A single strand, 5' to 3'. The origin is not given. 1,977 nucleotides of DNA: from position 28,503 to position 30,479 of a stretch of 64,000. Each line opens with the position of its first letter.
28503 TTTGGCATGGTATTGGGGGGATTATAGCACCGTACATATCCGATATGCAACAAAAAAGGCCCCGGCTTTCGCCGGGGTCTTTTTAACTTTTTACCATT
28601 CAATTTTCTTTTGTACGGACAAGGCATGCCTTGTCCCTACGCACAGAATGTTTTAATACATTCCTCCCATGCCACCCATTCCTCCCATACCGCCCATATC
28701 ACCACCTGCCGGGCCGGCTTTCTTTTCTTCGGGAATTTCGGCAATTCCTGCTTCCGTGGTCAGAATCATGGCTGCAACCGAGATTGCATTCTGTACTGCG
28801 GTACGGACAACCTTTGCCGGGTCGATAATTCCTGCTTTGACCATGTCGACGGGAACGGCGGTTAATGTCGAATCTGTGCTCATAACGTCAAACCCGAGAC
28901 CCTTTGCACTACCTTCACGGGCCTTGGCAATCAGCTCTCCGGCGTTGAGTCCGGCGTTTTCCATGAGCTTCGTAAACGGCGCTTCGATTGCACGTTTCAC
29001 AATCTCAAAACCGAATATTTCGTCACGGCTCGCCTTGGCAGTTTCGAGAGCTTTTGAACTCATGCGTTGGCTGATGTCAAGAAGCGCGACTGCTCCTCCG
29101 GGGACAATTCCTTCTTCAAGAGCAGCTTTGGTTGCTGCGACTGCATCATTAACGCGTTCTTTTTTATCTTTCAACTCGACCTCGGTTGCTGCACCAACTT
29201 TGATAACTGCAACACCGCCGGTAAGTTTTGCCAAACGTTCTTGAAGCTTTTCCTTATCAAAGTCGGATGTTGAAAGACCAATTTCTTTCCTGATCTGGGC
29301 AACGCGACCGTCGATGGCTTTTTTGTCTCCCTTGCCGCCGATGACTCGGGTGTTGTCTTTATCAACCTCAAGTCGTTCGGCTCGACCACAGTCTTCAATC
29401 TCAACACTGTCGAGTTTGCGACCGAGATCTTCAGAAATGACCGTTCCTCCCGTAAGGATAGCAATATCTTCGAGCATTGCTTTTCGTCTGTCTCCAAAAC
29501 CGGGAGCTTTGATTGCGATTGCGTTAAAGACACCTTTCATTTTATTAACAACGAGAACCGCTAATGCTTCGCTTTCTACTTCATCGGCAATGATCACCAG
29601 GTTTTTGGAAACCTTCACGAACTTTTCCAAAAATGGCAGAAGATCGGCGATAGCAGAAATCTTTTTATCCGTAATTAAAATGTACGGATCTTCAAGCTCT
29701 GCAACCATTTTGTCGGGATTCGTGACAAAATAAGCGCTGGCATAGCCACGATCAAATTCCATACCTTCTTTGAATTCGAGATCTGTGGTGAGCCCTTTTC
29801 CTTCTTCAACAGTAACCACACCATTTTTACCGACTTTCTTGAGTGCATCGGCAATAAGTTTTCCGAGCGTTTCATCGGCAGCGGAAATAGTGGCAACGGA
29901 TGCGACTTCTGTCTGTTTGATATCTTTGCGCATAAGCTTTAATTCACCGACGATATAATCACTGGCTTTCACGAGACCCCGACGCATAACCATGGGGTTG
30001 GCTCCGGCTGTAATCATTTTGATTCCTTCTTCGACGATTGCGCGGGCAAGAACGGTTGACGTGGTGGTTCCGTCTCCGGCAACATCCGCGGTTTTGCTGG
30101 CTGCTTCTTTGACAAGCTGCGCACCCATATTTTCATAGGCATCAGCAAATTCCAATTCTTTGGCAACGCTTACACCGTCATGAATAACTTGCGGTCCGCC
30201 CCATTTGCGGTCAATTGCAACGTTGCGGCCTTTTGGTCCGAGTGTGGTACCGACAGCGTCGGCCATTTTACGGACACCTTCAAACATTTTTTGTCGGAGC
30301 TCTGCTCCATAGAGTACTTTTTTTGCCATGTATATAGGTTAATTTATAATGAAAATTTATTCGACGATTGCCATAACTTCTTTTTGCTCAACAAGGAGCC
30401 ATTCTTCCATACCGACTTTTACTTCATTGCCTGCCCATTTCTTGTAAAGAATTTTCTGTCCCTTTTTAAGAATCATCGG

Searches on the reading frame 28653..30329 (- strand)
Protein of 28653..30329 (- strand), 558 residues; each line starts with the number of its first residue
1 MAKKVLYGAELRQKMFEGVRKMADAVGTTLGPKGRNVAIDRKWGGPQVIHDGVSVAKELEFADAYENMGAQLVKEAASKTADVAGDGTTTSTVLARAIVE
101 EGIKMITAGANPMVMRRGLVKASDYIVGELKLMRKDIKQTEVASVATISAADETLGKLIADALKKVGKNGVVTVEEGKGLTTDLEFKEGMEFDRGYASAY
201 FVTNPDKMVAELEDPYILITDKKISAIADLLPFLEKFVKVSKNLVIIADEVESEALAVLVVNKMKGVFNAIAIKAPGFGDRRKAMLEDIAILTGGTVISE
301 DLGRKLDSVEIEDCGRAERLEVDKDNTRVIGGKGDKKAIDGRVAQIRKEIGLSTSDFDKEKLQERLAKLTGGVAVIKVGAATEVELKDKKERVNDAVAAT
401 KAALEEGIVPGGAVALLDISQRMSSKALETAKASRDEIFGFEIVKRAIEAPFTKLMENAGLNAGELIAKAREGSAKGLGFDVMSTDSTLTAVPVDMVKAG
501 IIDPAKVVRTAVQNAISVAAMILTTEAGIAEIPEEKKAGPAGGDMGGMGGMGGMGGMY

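Call 9: search_protein_families(library=pfam, proteins=[window:28653-30329:-], max_evalue=0.01)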
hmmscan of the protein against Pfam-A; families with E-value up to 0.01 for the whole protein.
window:28653-30329:- (558 aa): 1 family
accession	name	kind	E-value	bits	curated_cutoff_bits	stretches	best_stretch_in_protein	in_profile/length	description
PF00118.29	Cpn60_TCP1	-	1.4e-65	222.4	34.3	1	23-529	2-486/490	TCP-1/cpn60 chaperonin family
